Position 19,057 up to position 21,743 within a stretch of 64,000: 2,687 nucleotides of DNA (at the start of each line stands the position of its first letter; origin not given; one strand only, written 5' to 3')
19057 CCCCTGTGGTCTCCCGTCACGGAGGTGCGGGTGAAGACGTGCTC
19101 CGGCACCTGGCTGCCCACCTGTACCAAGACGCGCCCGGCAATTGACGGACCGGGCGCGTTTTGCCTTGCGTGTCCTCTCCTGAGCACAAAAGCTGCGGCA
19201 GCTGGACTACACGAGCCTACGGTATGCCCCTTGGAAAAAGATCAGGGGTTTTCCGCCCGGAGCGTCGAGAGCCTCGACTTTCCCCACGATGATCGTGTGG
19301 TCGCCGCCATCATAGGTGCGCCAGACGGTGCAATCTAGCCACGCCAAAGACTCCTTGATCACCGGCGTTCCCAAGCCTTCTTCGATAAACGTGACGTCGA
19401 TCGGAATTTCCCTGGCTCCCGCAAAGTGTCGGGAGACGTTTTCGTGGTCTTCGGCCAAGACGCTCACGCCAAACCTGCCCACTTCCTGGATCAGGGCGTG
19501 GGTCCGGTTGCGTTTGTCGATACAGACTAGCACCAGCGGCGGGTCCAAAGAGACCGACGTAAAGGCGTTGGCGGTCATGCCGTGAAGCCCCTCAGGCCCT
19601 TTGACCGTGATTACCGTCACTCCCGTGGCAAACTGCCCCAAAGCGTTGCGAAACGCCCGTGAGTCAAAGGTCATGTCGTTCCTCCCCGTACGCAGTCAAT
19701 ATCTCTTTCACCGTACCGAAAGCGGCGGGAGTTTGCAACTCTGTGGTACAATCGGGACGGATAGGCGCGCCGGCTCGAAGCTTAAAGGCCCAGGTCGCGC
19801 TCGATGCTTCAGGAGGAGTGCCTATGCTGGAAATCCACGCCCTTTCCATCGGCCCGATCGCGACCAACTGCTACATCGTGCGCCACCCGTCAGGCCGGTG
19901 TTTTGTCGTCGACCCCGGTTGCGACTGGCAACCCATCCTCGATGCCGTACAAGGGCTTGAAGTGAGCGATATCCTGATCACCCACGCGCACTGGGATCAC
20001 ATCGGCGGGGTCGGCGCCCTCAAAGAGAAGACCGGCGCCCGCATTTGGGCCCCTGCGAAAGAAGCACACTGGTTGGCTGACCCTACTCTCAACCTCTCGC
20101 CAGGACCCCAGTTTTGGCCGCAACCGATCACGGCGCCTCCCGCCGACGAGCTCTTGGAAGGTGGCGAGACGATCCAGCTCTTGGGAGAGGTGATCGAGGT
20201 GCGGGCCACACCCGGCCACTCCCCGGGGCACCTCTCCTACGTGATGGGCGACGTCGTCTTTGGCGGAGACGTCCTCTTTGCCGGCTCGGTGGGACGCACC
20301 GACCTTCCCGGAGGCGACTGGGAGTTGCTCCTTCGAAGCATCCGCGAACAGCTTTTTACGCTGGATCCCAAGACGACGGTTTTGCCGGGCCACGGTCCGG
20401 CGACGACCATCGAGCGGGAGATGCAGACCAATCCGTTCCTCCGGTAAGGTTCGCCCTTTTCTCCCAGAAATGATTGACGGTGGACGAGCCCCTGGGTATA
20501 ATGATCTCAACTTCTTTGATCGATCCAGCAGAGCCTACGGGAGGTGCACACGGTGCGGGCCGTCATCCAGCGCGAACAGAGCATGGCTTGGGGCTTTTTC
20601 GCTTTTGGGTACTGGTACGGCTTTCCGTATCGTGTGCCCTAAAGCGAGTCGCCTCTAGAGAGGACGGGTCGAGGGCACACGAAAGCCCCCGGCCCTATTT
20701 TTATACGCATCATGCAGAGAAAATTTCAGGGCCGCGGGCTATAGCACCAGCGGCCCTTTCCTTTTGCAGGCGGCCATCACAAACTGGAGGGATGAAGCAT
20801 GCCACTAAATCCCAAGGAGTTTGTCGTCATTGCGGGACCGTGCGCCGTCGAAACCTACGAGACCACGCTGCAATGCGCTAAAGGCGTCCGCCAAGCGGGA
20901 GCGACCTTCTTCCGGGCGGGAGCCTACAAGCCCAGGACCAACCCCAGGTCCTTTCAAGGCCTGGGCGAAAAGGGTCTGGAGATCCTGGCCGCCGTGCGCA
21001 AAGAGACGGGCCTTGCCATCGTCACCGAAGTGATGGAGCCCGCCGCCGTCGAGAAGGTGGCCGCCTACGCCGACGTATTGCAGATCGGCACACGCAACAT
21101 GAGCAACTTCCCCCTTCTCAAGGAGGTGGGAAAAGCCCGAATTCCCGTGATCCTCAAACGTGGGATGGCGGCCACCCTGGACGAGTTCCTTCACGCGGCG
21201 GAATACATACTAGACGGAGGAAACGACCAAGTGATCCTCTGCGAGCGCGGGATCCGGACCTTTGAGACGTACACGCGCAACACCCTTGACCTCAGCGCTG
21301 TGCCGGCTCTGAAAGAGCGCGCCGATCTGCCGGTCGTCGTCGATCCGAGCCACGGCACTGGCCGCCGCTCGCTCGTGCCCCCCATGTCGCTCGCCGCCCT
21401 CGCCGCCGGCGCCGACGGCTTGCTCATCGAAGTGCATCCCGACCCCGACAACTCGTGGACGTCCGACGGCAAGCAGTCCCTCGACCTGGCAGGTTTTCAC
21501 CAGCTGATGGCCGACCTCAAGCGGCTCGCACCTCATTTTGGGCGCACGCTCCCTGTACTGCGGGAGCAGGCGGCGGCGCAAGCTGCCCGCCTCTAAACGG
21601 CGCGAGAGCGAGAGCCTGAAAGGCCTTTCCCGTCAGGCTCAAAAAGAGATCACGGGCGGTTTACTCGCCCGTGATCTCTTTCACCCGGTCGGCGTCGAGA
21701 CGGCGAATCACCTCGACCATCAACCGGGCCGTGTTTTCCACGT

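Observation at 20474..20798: Phe/Tyr/Trp-rich leader peptide plus terminator/antiterminator upstream of DAHP synthase: candidate ribosome-mediated attenuator for aromatic amino acids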

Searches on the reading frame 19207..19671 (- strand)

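Call 51: search_protein_families(library=ncbifam, proteins=[window:19207-19671:-])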
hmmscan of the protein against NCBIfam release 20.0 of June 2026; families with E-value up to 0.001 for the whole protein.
window:19207-19671:- (154 aa): 8 families
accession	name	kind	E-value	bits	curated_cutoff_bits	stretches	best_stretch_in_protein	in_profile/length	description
NF042921.1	HpaC_Thermus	equivalog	4.6e-45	153.3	200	1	5-153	3-149/150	4-hydroxyphenylacetate 3-monooxygenase reductase subunit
NF045919.1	HphnlacHdxRed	equivalog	3.6e-42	144.5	340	1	2-151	5-156/309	p-hydroxyphenylacetate 3-hydroxylase reductase component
NF045733.1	StyMonoxStyB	equivalog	1.6e-41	141.7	200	1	5-152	2-148/150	styrene monooxygenase NADH-dependent flavin reductase subunit StyB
NF045630.1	monooxsub_HsaB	equivalog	7.3e-41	140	230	1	2-151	5-157/186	3-hydroxy-9,10-secoandrosta-1,3,5(10)-triene-9,17-dione monooxygenase reductase subunit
NF052639.1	FlvnRedFerAPor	equivalog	3.9e-40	137.1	260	1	3-152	3-154/158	flavin reductase FerA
TIGR02296.1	HpaC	equivalog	3.2e-25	89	205.95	1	7-152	1-152/154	4-hydroxyphenylacetate 3-monooxygenase, reductase component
TIGR03615.1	RutF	equivalog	4.1e-24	85.4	254.75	1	3-152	2-155/156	NADH-dependent FMN reductase RutF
NF012030.0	PRK15486.1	equivalog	6.5e-18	65.1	315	1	6-149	9-158/170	4-hydroxyphenylacetate 3-monooxygenase reductase subunit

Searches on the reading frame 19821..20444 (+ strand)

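Call 51: search_protein_families(library=ncbifam, proteins=[window:19821-20444:+])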
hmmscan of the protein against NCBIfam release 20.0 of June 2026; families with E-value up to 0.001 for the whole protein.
window:19821-20444:+ (208 aa): 36 families (the best 25 are shown)
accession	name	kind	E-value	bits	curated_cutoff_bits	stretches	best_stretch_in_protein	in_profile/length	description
TIGR03413.1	GSH_gloB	equivalog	1.1e-28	100.3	200.8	1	17-191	12-164/248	hydroxyacylglutathione hydrolase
NF007597.0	PRK10241.1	equivalog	5.4e-19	68.5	421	2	107-160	84-137/251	hydroxyacylglutathione hydrolase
NF033105.1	bla_subclass_B3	equivalog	2.7e-17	62.9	240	1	50-144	64-157/257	subclass B3 metallo-beta-lactamase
NF012229.1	bla_class_B_core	domain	9.5e-16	58.2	100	1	44-142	48-138/139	metallo-beta-lactamase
NF040641.1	bifunc_ST_SDO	equivalog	6e-15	55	625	1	43-192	195-343/423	bifunctional sulfur transferase/dioxygenase Blh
NF041804.1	MBL_fold_SolJ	exception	3.9e-13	49.1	350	2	14-83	17-89/224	solanimycin biosynthesis MBL-fold hydrolase SolJ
NF040468.1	blaECM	exception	4.3e-11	42.6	640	1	47-152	109-214/303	ECM family subclass B3 metallo-beta-lactamase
NF000438.2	blaPOM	exception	2.4e-10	40.1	610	1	48-148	96-194/286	POM family subclass B3 metallo-beta-lactamase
NF033106.1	blaL1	exception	3.7e-10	39.2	560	1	47-148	97-196/290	L1 family subclass B3 metallo-beta-lactamase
NF040644.1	blaPAM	exception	1.2e-09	37.7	615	1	43-148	91-194/287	PAM family subclass B3 metallo-beta-lactamase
NF000440.2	blaTHIN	exception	4.7e-09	35.7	700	1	47-142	100-197/316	THIN family subclass B3 metallo-beta-lactamase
NF000405.1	HARLDQ_not_B3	exception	6.3e-09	35.8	350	1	48-154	79-182/267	HARLDQ motif MBL-fold protein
NF012140.0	blaBJP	exception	1.1e-08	34.3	600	1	46-143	89-187/294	BJP family subclass B3 metallo-beta-lactamase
NF040470.1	blaEAM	exception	1.4e-08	34.1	660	1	47-145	119-218/318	EAM family subclass B3 metallo-beta-lactamase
NF033185.1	B3_Acin_new2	exception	2.7e-08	33.3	625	1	45-140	84-180/285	putative subclass B3 metallo-beta-lactamase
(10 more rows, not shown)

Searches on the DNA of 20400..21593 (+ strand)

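Call 4: search_rna_families(source=window, start=20400, end=20860, threshold=evalue, max_evalue=10, show_alignments=2)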
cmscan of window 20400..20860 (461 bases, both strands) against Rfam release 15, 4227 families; matches with E-value up to 10: 7.
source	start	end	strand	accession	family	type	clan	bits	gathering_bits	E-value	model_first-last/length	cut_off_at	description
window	20681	20739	-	RF02968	DUF3800-IX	Gene; sRNA;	-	18.6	36.8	0.28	1-67/67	no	DUF3800-IX RNA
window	20689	20766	+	RF02353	BjrC68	Gene; sRNA;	-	16.9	39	0.071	1-82/82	no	Bradyrhizobiaceae sRNA BjrC68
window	20468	20521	+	RF02292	TtnuCD16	Gene; snRNA; snoRNA; CD-box;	-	15.3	75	1.4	1-58/58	no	Tetrahymena snoRNA TtnuCD16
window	20728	20767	+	RF00489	ctRNA_p42d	Gene; antisense;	-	15.1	50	2.6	1-46/46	no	ctRNA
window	20493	20527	+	RF00093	SNORD18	Gene; snRNA; snoRNA; CD-box;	CL00047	15.1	41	5.3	1-71/71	no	Small nucleolar RNA SNORD18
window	20799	20836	+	RF01333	CRISPR-DR20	Gene; CRISPR;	-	14.2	42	5.9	1-36/36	no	CRISPR RNA direct repeat element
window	20526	20573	-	RF01151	snoU82P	Gene; snRNA; snoRNA; CD-box;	-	10.6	42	3.8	1-55/55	no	Small nucleolar RNA U82P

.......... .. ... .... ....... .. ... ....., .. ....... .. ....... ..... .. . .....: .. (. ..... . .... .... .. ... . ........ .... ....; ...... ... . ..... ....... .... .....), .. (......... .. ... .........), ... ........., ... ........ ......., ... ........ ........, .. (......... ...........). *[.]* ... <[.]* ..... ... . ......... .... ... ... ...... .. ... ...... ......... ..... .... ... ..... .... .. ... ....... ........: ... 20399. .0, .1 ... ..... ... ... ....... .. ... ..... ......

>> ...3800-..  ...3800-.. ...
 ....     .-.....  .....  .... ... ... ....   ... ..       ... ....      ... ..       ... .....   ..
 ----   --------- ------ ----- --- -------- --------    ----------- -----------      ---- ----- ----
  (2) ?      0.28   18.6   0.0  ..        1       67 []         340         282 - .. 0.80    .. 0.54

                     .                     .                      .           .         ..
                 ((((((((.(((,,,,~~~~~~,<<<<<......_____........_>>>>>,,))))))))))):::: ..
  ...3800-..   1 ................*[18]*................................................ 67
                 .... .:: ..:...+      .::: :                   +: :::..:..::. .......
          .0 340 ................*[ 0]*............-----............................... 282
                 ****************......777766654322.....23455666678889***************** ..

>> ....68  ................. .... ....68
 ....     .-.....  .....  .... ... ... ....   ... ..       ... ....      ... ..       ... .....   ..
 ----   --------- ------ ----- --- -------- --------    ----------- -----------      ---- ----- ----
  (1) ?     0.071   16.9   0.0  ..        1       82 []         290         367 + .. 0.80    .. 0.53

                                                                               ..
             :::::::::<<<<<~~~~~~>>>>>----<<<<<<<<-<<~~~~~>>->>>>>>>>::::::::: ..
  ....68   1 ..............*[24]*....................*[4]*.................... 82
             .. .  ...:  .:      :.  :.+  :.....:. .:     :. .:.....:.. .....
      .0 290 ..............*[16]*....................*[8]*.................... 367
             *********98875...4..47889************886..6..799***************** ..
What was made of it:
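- On Rfam leader families (Phe_leader, Trp_leader, His_leader, Leu_leader, Thr_leader, leu/phe leader): None appears among the E up to 10 hits in 20400-20860 (call 4).
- Tried and rejected: The weak Rfam hits (DUF3800-IX, BjrC68, ctRNA; call 4).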

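Call 64: search_rna_families(sources=[L005, L016, L029, L036, L040, L064, L069, L081, L084, L088, L090, L091, L093, L094, L096, L097], threshold=gathering)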
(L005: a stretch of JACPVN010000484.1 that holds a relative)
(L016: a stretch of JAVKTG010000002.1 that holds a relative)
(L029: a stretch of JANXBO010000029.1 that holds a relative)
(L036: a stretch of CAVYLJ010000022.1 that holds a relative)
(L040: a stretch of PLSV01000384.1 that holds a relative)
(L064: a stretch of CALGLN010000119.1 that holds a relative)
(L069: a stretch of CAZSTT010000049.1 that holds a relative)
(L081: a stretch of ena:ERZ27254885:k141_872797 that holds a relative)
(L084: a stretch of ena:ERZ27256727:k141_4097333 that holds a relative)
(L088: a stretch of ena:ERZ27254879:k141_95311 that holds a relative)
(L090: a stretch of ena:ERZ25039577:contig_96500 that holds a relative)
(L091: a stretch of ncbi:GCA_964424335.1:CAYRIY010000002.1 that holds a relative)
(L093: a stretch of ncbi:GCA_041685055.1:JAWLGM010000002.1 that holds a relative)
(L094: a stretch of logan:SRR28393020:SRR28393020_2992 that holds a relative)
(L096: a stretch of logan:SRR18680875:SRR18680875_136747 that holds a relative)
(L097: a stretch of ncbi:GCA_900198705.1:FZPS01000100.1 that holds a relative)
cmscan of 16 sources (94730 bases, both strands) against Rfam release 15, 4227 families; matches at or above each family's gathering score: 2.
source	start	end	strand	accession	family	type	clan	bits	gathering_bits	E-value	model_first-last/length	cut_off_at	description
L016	2358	2430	-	RF00005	tRNA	Gene; tRNA;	CL00001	72.8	29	7.7e-14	1-71/71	no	tRNA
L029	2362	2434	-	RF00005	tRNA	Gene; tRNA;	CL00001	70.9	29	2.7e-13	1-71/71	no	tRNA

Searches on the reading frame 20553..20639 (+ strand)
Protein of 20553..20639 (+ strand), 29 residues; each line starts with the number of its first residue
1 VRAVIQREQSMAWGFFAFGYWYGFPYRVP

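Call 52: search_protein_families(library=pfam, proteins=[window:20553-20639:+], max_evalue=1)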
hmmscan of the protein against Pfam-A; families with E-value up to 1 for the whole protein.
window:20553-20639:+ (29 aa): 0 families
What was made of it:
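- There is no Pfam hit for the peptide (call 52).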
